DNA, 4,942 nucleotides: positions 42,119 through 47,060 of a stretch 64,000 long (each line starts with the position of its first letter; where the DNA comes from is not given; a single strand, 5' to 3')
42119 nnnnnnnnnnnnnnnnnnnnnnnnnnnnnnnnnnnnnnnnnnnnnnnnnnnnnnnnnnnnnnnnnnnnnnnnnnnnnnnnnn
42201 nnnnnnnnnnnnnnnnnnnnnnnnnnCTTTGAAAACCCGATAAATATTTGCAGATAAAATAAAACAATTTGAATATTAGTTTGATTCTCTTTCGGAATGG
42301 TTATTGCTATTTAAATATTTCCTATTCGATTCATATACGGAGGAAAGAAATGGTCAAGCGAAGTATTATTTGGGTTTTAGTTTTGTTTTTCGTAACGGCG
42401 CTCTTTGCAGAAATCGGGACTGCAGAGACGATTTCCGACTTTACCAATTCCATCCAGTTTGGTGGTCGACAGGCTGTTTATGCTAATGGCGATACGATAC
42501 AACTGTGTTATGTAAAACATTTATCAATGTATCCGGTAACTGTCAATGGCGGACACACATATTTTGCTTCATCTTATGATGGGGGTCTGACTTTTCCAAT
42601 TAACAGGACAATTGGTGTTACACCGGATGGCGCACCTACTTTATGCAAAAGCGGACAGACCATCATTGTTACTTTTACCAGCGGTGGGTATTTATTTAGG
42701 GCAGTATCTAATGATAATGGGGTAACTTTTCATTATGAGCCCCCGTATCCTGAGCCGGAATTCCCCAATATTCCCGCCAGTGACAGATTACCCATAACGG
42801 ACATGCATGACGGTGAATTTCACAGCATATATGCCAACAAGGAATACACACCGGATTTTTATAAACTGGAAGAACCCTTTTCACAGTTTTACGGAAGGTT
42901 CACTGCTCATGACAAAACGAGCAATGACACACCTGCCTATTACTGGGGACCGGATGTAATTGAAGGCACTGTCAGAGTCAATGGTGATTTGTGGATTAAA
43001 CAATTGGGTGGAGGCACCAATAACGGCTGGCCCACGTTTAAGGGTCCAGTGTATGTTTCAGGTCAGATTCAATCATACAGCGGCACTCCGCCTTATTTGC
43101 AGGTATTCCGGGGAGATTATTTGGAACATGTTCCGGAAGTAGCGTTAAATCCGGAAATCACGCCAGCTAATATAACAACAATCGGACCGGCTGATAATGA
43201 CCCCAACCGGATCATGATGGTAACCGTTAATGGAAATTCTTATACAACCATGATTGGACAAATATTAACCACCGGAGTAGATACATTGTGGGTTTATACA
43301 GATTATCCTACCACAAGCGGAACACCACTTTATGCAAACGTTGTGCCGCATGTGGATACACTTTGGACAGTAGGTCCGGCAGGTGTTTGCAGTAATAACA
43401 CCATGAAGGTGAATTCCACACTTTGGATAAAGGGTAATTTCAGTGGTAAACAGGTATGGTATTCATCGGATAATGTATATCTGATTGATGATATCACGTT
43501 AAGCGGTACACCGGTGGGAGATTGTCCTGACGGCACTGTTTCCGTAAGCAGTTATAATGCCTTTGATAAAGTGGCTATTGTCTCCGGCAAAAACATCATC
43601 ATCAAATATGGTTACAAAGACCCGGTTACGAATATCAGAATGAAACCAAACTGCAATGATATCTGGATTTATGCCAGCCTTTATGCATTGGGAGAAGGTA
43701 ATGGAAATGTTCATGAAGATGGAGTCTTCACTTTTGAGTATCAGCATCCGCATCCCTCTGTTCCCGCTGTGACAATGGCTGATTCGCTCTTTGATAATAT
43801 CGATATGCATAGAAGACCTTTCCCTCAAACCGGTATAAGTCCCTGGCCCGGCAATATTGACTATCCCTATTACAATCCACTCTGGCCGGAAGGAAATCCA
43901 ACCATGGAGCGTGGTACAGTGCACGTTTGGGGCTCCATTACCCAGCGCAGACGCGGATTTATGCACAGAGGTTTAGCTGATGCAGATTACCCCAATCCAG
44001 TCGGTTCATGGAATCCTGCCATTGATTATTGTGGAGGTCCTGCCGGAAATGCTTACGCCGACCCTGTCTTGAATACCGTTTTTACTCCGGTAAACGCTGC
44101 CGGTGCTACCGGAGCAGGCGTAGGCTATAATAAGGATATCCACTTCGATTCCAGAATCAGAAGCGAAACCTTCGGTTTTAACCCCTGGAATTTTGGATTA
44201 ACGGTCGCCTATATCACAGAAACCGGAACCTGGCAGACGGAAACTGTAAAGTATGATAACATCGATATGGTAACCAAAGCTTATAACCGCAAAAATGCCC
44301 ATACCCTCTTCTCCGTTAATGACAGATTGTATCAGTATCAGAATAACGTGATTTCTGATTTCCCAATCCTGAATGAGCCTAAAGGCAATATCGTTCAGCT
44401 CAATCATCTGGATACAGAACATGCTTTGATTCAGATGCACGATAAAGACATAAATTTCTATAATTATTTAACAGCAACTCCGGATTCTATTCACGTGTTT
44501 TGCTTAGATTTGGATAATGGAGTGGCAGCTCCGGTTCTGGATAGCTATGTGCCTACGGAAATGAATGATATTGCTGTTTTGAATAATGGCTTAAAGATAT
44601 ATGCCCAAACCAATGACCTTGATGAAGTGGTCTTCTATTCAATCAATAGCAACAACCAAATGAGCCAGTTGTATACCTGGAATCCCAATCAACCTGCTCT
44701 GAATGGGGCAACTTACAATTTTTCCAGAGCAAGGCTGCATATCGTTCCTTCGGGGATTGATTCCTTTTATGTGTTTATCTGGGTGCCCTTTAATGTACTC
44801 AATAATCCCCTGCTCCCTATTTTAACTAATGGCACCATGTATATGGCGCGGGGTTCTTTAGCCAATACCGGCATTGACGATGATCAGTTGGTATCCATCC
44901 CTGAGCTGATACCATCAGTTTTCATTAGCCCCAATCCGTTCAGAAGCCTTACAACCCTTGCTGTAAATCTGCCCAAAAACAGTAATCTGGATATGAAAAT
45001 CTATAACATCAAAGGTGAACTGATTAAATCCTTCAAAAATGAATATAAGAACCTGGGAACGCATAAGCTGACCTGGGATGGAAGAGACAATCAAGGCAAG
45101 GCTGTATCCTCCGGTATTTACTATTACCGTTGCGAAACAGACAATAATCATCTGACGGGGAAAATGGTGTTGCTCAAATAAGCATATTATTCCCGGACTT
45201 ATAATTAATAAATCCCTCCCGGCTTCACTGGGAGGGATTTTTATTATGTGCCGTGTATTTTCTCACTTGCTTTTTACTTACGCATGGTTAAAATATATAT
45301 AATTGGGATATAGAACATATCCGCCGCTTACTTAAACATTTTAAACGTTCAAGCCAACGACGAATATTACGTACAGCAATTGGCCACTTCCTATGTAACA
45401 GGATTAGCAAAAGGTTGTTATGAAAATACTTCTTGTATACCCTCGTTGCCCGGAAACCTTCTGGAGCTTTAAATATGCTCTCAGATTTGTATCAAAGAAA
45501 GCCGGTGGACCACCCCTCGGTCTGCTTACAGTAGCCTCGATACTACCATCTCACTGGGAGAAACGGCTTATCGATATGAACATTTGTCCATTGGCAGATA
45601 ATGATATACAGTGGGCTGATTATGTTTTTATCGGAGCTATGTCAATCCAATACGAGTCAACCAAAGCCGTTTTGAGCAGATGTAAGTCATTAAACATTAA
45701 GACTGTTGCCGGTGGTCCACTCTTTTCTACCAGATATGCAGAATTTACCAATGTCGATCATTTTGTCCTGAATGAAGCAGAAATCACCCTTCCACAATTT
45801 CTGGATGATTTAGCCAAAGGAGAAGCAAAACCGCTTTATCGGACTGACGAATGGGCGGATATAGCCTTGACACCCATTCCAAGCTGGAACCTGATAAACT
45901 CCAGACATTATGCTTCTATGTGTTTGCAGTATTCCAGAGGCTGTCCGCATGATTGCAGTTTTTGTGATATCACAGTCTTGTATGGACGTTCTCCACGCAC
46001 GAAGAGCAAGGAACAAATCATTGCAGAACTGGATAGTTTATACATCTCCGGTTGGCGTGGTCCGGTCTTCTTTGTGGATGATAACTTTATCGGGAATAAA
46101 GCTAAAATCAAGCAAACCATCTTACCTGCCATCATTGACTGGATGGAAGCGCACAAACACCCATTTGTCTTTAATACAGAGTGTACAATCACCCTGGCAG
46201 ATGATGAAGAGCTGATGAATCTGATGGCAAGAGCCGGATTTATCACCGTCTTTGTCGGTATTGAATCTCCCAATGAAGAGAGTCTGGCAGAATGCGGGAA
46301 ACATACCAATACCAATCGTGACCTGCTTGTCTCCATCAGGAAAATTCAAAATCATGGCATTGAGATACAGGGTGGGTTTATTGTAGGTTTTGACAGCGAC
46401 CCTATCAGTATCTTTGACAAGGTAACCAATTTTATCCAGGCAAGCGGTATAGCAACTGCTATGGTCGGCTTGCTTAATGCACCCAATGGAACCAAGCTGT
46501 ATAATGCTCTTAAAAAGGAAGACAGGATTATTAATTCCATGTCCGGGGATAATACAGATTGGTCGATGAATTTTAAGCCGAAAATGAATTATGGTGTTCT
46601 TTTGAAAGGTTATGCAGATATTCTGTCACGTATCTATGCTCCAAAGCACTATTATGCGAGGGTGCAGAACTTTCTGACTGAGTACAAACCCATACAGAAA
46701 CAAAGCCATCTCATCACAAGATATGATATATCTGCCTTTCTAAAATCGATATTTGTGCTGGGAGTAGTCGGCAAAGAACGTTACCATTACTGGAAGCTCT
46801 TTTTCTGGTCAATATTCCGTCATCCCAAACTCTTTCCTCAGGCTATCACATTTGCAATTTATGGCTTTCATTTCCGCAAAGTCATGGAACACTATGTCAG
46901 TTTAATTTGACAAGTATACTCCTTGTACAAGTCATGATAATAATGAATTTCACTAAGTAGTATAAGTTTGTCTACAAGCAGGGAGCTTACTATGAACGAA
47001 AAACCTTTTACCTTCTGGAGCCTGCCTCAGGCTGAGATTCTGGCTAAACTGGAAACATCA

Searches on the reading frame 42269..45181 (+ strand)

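Call 62: search_protein_families(library=padloc, proteins=[window:42269-45181:+], max_evalue=0.001)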
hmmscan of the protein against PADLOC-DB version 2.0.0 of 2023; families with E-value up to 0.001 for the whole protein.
window:42269-45181:+ (970 aa): 0 families

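Call 63: search_protein_families(library=pfam, proteins=[window:42269-45181:+], max_evalue=0.001)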
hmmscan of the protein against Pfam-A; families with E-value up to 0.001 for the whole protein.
window:42269-45181:+ (970 aa): 3 families
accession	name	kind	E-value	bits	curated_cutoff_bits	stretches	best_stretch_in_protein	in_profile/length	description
PF13860.13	FlgD_ig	-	1.4e-09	38.2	27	1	896-959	13-77/79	FlgD Ig-like domain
PF18962.6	Por_Secre_tail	-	8e-06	26.5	27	1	886-967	1-74/75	Secretion system C-terminal sorting domain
PF13585.12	CHU_C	-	6.9e-05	23.3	27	1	901-959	23-74/86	CHU_C Type IX secretion signal domain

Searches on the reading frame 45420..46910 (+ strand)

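Call 63: search_protein_families(library=pfam, proteins=[window:45420-46910:+], max_evalue=0.001)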
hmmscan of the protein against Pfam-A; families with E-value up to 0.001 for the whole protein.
window:45420-46910:+ (496 aa): 3 families
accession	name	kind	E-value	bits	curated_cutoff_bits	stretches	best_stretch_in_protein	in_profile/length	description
PF13282.11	DUF4070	-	8.1e-40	136.6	22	1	358-492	1-138/144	Domain of unknown function (DUF4070)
PF04055.27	Radical_SAM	-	2.2e-16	60.9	29.5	1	171-334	3-161/166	Radical SAM superfamily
PF02310.24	B12-binding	-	8.4e-07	29.3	32.1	1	30-127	12-120/121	B12 binding domain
